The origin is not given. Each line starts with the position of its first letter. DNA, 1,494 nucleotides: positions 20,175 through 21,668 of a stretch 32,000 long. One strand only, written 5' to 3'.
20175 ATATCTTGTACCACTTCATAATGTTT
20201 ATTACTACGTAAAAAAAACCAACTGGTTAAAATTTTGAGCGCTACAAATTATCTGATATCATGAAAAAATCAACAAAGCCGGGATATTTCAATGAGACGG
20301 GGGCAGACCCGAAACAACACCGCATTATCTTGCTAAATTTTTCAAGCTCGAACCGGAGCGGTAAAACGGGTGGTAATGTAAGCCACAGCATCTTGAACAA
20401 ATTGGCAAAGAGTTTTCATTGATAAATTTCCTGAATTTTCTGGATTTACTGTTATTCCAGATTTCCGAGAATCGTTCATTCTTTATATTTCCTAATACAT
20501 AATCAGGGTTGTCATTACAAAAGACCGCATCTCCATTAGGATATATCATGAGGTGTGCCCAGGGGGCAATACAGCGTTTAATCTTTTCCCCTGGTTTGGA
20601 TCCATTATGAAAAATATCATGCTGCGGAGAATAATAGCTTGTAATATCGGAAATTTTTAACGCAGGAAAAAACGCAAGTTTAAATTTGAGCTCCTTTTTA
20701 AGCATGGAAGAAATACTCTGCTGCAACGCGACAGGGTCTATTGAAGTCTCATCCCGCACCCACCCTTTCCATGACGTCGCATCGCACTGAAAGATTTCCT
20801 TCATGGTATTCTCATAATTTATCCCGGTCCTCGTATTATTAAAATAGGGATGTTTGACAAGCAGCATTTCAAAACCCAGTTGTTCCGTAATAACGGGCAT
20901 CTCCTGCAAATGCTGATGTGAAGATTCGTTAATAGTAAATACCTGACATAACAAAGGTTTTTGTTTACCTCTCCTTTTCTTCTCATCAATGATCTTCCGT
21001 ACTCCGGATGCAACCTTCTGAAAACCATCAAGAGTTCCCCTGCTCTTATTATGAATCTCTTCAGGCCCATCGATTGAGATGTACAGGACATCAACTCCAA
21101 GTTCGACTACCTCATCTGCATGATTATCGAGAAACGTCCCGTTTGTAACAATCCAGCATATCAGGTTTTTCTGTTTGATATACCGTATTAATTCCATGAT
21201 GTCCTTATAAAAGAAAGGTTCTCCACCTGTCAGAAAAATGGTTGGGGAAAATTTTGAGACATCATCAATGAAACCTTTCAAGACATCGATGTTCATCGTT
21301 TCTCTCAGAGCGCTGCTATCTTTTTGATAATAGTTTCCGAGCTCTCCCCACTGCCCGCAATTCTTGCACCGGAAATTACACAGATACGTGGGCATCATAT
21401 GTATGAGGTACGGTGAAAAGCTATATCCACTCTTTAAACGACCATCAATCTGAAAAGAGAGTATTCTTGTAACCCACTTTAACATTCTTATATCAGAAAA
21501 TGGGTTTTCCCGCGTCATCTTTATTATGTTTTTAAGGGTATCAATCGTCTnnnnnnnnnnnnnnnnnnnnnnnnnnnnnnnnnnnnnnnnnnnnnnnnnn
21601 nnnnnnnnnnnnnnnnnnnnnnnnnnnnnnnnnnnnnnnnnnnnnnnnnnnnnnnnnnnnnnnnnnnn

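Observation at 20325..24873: Four-gene Fe-S/radical cassette with no recognisable substrate gene: nitroreductase, B12-rSAM, DUF362-ferredoxin, SPASM/twitch-rSAM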

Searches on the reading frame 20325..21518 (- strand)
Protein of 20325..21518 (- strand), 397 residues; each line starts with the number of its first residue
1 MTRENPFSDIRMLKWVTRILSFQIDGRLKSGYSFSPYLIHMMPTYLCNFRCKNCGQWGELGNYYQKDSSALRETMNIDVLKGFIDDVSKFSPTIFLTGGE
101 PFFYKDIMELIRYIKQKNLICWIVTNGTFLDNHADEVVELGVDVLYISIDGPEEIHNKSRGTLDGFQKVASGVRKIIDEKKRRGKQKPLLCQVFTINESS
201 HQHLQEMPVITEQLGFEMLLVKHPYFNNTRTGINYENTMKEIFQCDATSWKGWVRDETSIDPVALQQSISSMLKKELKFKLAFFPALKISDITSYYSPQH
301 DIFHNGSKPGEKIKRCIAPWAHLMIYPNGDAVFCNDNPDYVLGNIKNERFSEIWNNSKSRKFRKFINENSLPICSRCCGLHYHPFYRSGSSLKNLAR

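Call 3: search_protein_families(library=pfam, proteins=[window:20325-21518:-], max_evalue=0.01)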
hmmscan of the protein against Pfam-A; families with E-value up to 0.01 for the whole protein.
window:20325-21518:- (397 aa): 3 families
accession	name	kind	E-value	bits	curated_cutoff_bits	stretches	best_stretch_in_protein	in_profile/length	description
PF04055.27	Radical_SAM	-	6.1e-17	62.7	29.5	1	43-179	3-139/166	Radical SAM superfamily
PF13186.11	SPASM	-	1.3e-14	54.6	21.5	1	316-377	1-66/67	Iron-sulfur cluster-binding domain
PF13353.11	Fer4_12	-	2.4e-05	25.1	22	1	47-156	15-120/137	4Fe-4S single cluster domain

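Call 4: search_protein_families(library=ncbifam, proteins=[window:20325-21518:-], max_evalue=0.01)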
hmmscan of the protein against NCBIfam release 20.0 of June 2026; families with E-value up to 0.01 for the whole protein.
window:20325-21518:- (397 aa): 77 families (the best 25 are shown)
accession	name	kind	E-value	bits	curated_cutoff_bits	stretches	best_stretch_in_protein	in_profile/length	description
TIGR04317.1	W_rSAM_matur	equivalog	1.4e-33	116.5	380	2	43-236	10-198/349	tungsten cofactor oxidoreductase radical SAM maturase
TIGR04054.1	rSAM_NirJ1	equivalog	9.7e-25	87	650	1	44-213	43-199/387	putative heme d1 biosynthesis radical SAM protein NirJ1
TIGR04546.1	rSAM_ahbC_deAc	equivalog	4.6e-21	75.1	650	1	44-202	46-191/390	12,18-didecarboxysiroheme deacetylase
TIGR04545.1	rSAM_ahbD_hemeb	equivalog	8.6e-21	74.7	500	1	44-176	7-134/339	heme b synthase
TIGR04051.1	rSAM_NirJ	equivalog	1.7e-19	70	515.45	1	47-218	12-170/354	heme d1 biosynthesis radical SAM protein NirJ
NF050035.1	rSAM_WgK_link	exception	1.9e-19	69.9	650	1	32-377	4-334/367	radical SAM/SPASM peptide maturase WgkB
TIGR04347.1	pseudo_SAM_Halo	equivalog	2.9e-19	69.6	525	2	46-223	47-211/390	TIGR04347 family pseudo-SAM/SPASM protein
NF033640.1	N_Twi_rSAM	subfamily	3.9e-18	65.7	170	2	315-378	4-70/398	twitch domain-containing radical SAM protein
TIGR04055.1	rSAM_NirJ2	equivalog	4e-17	62.7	500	2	43-177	6-134/326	putative heme d1 biosynthesis radical SAM protein NirJ2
TIGR03470.1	HpnH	equivalog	1.9e-16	60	225.05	1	18-225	10-201/318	adenosyl-hopene transferase HpnH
TIGR04133.1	rSAM_w_lipo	hypoth_equivalog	1e-15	57.6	425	1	44-181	31-165/350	TIGR04133 family radical SAM/SPASM protein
TIGR03942.1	sulfatase_rSAM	equivalog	3.7e-15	55.9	349.45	2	45-176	9-148/363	anaerobic sulfatase maturase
TIGR03961.1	rSAM_PTO1314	hypoth_equivalog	2e-14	53.6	306.05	1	44-176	30-151/332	PTO1314 family radical SAM protein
TIGR04250.1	SCM_rSAM_ScmE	equivalog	2.5e-14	53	400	1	43-176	9-137/358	SynChlorMet cassette radical SAM/SPASM protein ScmE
NF038283.1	viperin_w_prok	equivalog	2.9e-14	52.9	180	1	45-170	10-135/281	viperin family antiviral radical SAM protein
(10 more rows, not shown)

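Call 21: find_homologous_proteins(query=window:20325-21518:-, max_evalue=1e-10)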
Query window:20325-21518:- (397 aa): 70 proteins with E <= 1e-10 among 1546 candidates.
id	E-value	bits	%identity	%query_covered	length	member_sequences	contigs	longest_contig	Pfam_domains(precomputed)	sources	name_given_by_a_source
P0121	5.5e-247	837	88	100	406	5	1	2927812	PF13186.12,PF04055.28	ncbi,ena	-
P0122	2.3e-239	812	83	100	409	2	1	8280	PF13186.12,PF04055.28,PF13353.12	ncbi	-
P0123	4.1e-234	795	83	100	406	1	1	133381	PF13186.12,PF04055.28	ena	-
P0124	6.9e-234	794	83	100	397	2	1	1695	PF13186.12,PF04055.28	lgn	-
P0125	1.1e-222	757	100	81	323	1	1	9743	PF13186.12,PF04055.28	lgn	-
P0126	7.0e-210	715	73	100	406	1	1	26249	PF13186.12,PF04055.28,PF13353.12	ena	-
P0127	1.6e-206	704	72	100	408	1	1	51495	PF13186.12,PF04055.28,PF13353.12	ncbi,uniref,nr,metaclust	ncbi:MAG: moaA/nirJ/pqqE cofactor biosynthesis protein [Candidatus Scalindua rubra]|uniref:MoaA/nirJ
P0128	2.9e-204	696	71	100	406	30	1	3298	PF13186.12,PF04055.28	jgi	jgi:radical SAM protein with 4Fe4S-binding SPASM domain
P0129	1.6e-200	684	70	100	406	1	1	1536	PF13186.12,PF04055.28,PF13353.12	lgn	-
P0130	6.9e-200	682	69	100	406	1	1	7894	PF13186.12,PF04055.28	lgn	-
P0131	1.9e-199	681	70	100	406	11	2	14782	PF13186.12,PF04055.28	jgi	jgi:MoaA/NifB/PqqE/SkfB family radical SAM enzyme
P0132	5.8e-198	676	69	100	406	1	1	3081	PF13186.12,PF04055.28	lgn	-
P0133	1.1e-197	675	69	100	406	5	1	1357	PF13186.12,PF04055.28,PF13353.12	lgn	-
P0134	1.7e-197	674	69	100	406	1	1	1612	PF13186.12,PF04055.28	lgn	-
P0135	3.1e-196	670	68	100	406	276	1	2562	PF13186.12,PF04055.28,PF13353.12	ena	-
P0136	4.2e-196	669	68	100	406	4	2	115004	PF13186.12,PF04055.28,PF13353.12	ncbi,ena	-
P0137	7.4e-196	669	70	100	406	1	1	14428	PF13186.12,PF04055.28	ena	-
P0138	1.7e-192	658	68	100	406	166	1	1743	PF13186.12,PF04055.28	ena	-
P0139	2.2e-191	654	66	100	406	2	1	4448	PF13186.12,PF04055.28,PF13353.12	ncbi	-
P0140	1.4e-190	651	66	100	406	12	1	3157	PF13186.12,PF04055.28,PF13353.12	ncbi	-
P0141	1.6e-176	605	72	87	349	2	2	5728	PF13186.12,PF04055.28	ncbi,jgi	ncbi:hypothetical protein LCGC14_1194120, partial [marine sediment metagenome]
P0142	1.1e-157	543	67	84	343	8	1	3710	PF04055.28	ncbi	-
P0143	3.9e-155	535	55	100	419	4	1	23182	PF13186.12,PF04055.28,PF13353.12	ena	-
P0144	9.5e-152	523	55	100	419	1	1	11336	PF13186.12,PF04055.28,PF13353.12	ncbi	-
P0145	1.4e-151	523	54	100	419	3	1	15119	PF13186.12,PF04055.28,PF13353.12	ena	-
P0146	4.8e-151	521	54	100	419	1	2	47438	PF13186.12,PF04055.28,PF13353.12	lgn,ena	-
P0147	5.6e-150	518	53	100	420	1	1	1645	PF13186.12,PF04055.28,PF13353.12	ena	-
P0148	5.6e-149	514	53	98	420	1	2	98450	PF13186.12,PF04055.28,PF13353.12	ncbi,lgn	-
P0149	2.1e-148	512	54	99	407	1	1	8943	PF13186.12,PF04055.28,PF13353.12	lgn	-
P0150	7.6e-145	501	54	97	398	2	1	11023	PF13186.12,PF04055.28,PF13353.12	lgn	-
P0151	1.8e-133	463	67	71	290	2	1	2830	PF04055.28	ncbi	ncbi:MAG: radical SAM protein, partial [Candidatus Scalindua sediminis]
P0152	7.6e-79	283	37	92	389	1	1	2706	PF13186.12,PF04055.28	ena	-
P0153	2.6e-68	249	37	89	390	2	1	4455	PF13186.12,PF04055.28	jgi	jgi:radical SAM protein with 4Fe4S-binding SPASM domain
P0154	6.3e-64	234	34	92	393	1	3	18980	PF13186.12,PF04055.28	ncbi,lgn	-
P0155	1.6e-61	226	35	89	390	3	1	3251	PF13186.12,PF04055.28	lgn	-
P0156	4.7e-60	221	34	88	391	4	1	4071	PF13186.12,PF04055.28,PF13353.12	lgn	-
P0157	1.7e-58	216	33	90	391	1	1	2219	PF13186.12,PF04055.28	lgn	-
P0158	4.4e-58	215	33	89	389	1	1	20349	PF13186.12,PF04055.28,PF13353.12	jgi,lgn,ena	-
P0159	2.1e-52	196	33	89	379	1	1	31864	PF13186.12,PF04055.28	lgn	-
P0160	2.5e-50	189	34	86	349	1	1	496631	PF13186.12,PF04055.28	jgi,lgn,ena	-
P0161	5.9e-50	188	31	89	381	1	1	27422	PF13186.12,PF04055.28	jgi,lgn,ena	-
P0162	1.9e-48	183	33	74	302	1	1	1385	PF13186.12,PF04055.28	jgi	-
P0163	8.7e-48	181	29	91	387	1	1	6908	PF13186.12,PF04055.28,PF13353.12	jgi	jgi:MoaA/NifB/PqqE/SkfB family radical SAM enzyme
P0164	2.6e-47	179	32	86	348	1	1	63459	PF13186.12,PF04055.28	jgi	jgi:MoaA/NifB/PqqE/SkfB family radical SAM enzyme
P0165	4.4e-47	179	28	91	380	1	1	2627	PF13186.12,PF04055.28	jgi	jgi:MoaA/NifB/PqqE/SkfB family radical SAM enzyme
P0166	5.0e-46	175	28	91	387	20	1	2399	PF13186.12,PF04055.28,PF13353.12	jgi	jgi:MoaA/NifB/PqqE/SkfB family radical SAM enzyme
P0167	2.2e-45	173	30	88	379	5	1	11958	PF13186.12,PF04055.28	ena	-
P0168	7.1e-45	171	28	91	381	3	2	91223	PF13186.12,PF04055.28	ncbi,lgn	-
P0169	2.8e-44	169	28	91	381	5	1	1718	PF13186.12,PF04055.28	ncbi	-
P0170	3.0e-44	169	28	91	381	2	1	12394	PF13186.12,PF04055.28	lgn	-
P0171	5.5e-44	169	28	91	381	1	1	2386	PF13186.12,PF04055.28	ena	-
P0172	6.8e-44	168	29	91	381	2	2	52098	PF13186.12,PF04055.28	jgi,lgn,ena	-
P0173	8.3e-44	168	28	91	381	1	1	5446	PF13186.12,PF04055.28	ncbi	-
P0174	1.4e-42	164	29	91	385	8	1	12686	PF13186.12,PF04055.28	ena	-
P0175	2.0e-42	163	33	89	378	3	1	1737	PF13186.12,PF04055.28,PF13353.12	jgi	jgi:MoaA/NifB/PqqE/SkfB family radical SAM enzyme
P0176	7.5e-42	161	28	89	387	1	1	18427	PF13186.12,PF04055.28,PF13353.12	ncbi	-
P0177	2.6e-38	150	27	94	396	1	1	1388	PF13186.12,PF04055.28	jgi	jgi:MoaA/NifB/PqqE/SkfB family radical SAM enzyme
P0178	4.7e-37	146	30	89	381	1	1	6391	PF13186.12,PF04055.28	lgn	-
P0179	3.2e-35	140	35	33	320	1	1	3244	PF13186.12,PF04055.28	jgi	jgi:MoaA/NifB/PqqE/SkfB family radical SAM enzyme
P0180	2.1e-34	137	28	86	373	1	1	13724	PF13186.12,PF04055.28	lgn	-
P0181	5.6e-32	129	29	72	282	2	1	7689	PF13186.12,PF04055.28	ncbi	ncbi:MAG: radical SAM protein, partial [bacterium]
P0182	1.2e-30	125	26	88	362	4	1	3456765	PF13186.12,PF04055.28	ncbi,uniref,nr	ncbi:radical SAM protein [Photobacterium atrarenae]|uniref:Radical SAM protein n=1 Tax=Photobacteriu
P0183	1.9e-14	71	25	79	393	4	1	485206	PF13186.12,PF04055.28,PF13353.12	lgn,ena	-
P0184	2.3e-13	68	30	43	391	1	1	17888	PF04055.28,PF13353.12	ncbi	-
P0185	1.4e-12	65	25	79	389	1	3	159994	PF13186.12,PF04055.28,PF13353.12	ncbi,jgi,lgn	ncbi:MAG: radical SAM protein [Syntrophomonadaceae bacterium]|jgi:radical SAM protein with 4Fe4S-bin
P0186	2.3e-12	64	24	86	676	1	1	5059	PF13186.12,PF04055.28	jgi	-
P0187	8.2e-12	63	23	82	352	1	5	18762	PF13186.12,PF04055.28,PF13353.12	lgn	-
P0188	3.9e-11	60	24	79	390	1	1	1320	PF13186.12,PF04055.28,PF13353.12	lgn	-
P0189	6.4e-11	60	23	86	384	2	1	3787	PF13186.12,PF04055.28,PF13353.12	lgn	-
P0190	7.4e-11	59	21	86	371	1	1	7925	PF13186.12,PF04055.28,PF13353.12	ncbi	-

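Call 22: find_encoding_contigs(protein=P0148, flank=10000, max_places=2)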
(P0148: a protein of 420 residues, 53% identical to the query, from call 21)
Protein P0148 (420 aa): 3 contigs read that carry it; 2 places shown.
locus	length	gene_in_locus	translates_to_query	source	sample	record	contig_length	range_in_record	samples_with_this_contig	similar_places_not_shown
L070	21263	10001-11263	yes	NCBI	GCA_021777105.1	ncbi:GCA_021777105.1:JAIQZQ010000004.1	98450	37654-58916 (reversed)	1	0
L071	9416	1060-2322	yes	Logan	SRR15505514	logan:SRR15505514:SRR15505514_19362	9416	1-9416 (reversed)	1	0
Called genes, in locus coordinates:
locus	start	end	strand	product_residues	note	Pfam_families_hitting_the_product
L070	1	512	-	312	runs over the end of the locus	PF01946:Thi4 (faint), PF07992:Pyr_redox_2, PF13738:Pyr_redox_3, PF00070:Pyr_redox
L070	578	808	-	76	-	-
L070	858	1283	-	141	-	PF09990:DUF2231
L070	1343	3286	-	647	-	PF04879:Molybdop_Fe4S4, PF00384:Molybdopterin, PF01568:Molydop_binding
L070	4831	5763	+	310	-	PF04392:ABC_sub_bind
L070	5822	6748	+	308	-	PF04392:ABC_sub_bind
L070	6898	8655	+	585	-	PF00672:HAMP, PF00512:HisKA, PF02518:HATPase_c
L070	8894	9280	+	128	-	PF00072:Response_reg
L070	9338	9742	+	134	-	PF00072:Response_reg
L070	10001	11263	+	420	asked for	PF04055:Radical_SAM, PF13353:Fer4_12, PF13186:SPASM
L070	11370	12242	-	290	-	PF13620:CarboxypepD_reg, PF13715:CarbopepD_reg_2 (weak)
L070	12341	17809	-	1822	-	PF17210:SdrD_B (faint), PF17802:SpaA (faint), PF22902:NOMO1-like_9th (faint), PF22904:NOMO1-like_2nd (faint), PF11974:bMG3 (faint), PF13715:CarbopepD_reg_2 (faint), PF25020:TTR_TEN1-4 (faint), PF13620:CarboxypepD_reg, +5 more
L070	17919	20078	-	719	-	-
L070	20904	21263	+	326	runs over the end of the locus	PF00070:Pyr_redox (faint), PF00890:FAD_binding_2 (weak), PF01266:DAO (faint), PF01946:Thi4 (faint), PF03486:HI0933_like (faint), PF07992:Pyr_redox_2, PF13738:Pyr_redox_3, PF13434:Lys_Orn_oxgnase, +1 more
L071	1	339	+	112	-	?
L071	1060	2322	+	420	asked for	PF04055:Radical_SAM, PF13353:Fer4_12, PF13186:SPASM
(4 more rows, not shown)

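Call 23: find_encoding_contigs(protein=P0146, flank=10000, max_places=2)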
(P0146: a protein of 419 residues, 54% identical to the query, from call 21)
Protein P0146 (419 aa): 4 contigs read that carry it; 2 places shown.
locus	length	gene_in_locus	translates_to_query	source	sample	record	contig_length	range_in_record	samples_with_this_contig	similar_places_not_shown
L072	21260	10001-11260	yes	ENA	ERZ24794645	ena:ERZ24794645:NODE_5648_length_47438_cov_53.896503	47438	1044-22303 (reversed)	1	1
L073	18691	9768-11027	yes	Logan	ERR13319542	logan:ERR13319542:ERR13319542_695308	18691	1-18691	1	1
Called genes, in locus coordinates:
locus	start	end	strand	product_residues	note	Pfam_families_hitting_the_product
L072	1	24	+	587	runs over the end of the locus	PF00672:HAMP, PF00512:HisKA, PF02518:HATPase_c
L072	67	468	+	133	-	PF00072:Response_reg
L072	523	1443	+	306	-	PF06180:CbiK, PF01903:CbiX (faint)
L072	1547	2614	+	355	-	PF01636:APH, PF02958:EcKL, PF07914:DUF1679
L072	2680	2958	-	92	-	PF02597:ThiS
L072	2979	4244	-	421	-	PF05810:NinF, PF00291:PALP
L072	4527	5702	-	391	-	PF13524:Glyco_trans_1_2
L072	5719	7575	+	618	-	-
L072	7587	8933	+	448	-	PF00535:Glycos_transf_2, PF14561:TPR_20 (faint), PF00515:TPR_1 (faint), PF07719:TPR_2 (faint), PF13424:TPR_12 (faint), PF13428:TPR_14 (faint), PF13431:TPR_17 (faint), PF13414:TPR_11 (weak), +6 more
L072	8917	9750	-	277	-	PF00535:Glycos_transf_2 (weak)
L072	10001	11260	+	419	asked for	PF04055:Radical_SAM, PF13353:Fer4_12, PF13186:SPASM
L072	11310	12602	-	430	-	PF13620:CarboxypepD_reg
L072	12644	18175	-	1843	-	-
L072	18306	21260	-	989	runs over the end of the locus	-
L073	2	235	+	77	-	?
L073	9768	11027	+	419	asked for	PF04055:Radical_SAM, PF13353:Fer4_12, PF13186:SPASM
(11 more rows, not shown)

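Call 24: find_encoding_contigs(protein=P0154, flank=10000, max_places=2)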
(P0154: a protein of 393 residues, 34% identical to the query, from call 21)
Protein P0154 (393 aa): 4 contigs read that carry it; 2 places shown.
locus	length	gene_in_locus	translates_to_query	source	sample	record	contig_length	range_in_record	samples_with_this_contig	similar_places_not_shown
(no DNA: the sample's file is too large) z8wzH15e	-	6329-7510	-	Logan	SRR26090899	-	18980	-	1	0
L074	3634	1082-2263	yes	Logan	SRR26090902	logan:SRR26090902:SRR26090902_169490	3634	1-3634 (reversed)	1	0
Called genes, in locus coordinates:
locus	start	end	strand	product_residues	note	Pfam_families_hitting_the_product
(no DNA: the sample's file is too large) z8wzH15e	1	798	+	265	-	?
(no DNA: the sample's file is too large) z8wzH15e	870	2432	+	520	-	PF02706:Wzz, PF13807:GNVR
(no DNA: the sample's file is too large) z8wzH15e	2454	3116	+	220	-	-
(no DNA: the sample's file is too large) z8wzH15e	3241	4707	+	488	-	PF04932:Wzy_C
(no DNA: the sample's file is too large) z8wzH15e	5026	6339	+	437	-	PF02310:B12-binding, PF13353:Fer4_12 (weak), PF04055:Radical_SAM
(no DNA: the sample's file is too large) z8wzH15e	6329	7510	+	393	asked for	PF04055:Radical_SAM, PF13186:SPASM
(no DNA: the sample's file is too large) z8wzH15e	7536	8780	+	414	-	PF01943:Polysacc_synt, PF13440:Polysacc_synt_3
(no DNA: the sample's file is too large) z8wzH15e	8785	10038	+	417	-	PF00534:Glycos_transf_1 (weak), PF13692:Glyco_trans_1_4, PF13524:Glyco_trans_1_2 (weak)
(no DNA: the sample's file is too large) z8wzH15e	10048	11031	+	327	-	PF00535:Glycos_transf_2, PF10111:Glyco_tranf_2_2 (faint), PF13641:Glyco_tranf_2_3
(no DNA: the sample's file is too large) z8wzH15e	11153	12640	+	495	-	PF02310:B12-binding, PF04055:Radical_SAM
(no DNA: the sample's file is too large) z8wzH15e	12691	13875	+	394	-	PF13439:Glyco_transf_4, PF00534:Glycos_transf_1, PF13692:Glyco_trans_1_4, PF20706:GT4-conflict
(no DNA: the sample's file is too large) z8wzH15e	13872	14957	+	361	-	PF04055:Radical_SAM, PF13186:SPASM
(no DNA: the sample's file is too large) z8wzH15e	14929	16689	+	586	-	PF13231:PMT_2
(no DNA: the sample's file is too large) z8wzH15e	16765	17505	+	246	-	PF00535:Glycos_transf_2, PF13641:Glyco_tranf_2_3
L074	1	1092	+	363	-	?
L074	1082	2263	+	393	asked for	PF04055:Radical_SAM, PF13186:SPASM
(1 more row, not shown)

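Call 28: search_solved_structures(query=window:20325-21518:-, max_evalue=0.001)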
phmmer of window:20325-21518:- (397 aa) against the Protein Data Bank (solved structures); distinct sequences matched with E-value up to 0.001: 10.
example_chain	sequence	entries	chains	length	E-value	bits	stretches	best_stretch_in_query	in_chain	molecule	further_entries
4k37_A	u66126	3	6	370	3.2e-07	32.5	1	45-201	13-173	Anaerobic sulfatase-maturating enzyme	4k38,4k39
4k36_A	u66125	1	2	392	3.7e-07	32.3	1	45-201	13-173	Anaerobic sulfatase-maturating enzyme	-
7wzv_A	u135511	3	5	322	7.3e-05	24.8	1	26-150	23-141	4Fe-4S cluster-binding domain-containing protein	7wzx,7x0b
7vob_C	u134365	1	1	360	9.6e-05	24.4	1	94-164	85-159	Cytosylglucuronate decarboxylase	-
7voc_C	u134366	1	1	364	9.8e-05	24.3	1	94-164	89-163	Cytosylglucuronate decarboxylase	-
5wgg_A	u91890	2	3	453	0.00024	23.1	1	44-166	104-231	Radical SAM domain protein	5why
6efn_A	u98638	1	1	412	0.00025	23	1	33-200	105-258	Sporulation killing factor maturation protein SkfB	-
4m7s_A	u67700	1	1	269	0.00033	22.6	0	313-377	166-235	BtrN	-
8wm2_A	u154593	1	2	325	0.00035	22.5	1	93-150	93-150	Fe-S radical SAM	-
4m7t_A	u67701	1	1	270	0.00036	22.5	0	314-377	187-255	BtrN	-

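Call 76: search_protein_families(library=padloc, proteins=[window:20325-21518:-], max_evalue=0.001)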
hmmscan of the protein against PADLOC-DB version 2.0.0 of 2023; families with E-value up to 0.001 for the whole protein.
window:20325-21518:- (397 aa): 3 families
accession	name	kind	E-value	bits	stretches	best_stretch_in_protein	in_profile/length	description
PDLC02903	pVip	-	2.5e-17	61.2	1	44-171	7-121/257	Viperins not associated with kinases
PDLC02904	pVip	-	1.2e-13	49.3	1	44-183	10-139/262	Viperins associated with kinases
PDLC02905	pVip-kinase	-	4.8e-05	20.8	1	47-158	192-300/474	Viperin-kinase fusion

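Call 90: find_encoding_contigs(protein=P0136, flank=10000, max_places=2)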
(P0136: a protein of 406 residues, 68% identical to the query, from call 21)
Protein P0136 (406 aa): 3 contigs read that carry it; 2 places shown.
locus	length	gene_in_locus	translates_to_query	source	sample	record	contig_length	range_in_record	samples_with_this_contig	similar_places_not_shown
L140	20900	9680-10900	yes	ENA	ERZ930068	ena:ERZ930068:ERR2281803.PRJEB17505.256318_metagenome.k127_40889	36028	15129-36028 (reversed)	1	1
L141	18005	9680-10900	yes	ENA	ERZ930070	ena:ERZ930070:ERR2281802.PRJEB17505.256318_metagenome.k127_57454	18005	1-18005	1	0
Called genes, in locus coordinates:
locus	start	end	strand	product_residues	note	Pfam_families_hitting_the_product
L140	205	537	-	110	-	-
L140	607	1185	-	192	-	-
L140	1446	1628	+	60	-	-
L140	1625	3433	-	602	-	PF17297:PEPCK_N, PF00821:PEPCK_GTP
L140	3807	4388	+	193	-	PF18306:LDcluster4, PF03641:Lysine_decarbox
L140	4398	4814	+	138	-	PF13767:DUF4168 (faint)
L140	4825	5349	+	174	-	-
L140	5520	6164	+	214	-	PF07238:PilZ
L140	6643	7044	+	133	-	PF01814:Hemerythrin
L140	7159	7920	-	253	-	PF00027:cNMP_binding, PF00498:FHA (weak)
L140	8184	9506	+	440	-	-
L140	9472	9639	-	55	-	-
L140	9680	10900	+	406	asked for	PF04055:Radical_SAM, PF13353:Fer4_12 (weak), PF13186:SPASM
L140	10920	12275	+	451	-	PF03448:MgtE_N, PF00571:CBS, PF01769:MgtE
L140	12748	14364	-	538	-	PF13372:Alginate_exp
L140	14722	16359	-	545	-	PF14537:Cytochrom_c3_2 (faint), PF13447:Multi-haem_cyto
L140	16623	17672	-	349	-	PF14522:Cytochrome_C7 (faint), PF22113:Mtrc-MtrF_II-IV_dom (faint), PF14537:Cytochrom_c3_2 (faint), PF13435:Cytochrome_C554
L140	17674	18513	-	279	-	-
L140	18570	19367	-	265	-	PF00033:Cytochrome_B, PF13631:Cytochrom_B_N_2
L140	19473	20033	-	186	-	PF00355:Rieske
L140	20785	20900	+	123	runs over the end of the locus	PF00127:Copper-bind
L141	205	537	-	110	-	-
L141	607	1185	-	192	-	-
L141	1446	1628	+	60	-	-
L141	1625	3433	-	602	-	PF17297:PEPCK_N, PF00821:PEPCK_GTP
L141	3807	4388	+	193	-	PF18306:LDcluster4, PF03641:Lysine_decarbox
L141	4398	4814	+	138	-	PF13767:DUF4168 (faint)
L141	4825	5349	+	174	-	-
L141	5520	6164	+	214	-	PF07238:PilZ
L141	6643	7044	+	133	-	PF01814:Hemerythrin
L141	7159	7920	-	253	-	PF00027:cNMP_binding, PF00498:FHA (weak)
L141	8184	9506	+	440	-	-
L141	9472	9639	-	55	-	-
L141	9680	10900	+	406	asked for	PF04055:Radical_SAM, PF13353:Fer4_12 (weak), PF13186:SPASM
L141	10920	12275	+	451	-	PF03448:MgtE_N, PF00571:CBS, PF01769:MgtE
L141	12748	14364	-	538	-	PF13372:Alginate_exp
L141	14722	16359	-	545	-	PF14537:Cytochrom_c3_2 (faint), PF13447:Multi-haem_cyto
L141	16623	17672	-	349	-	PF14522:Cytochrome_C7 (faint), PF22113:Mtrc-MtrF_II-IV_dom (faint), PF14537:Cytochrom_c3_2 (faint), PF13435:Cytochrome_C554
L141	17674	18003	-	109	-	?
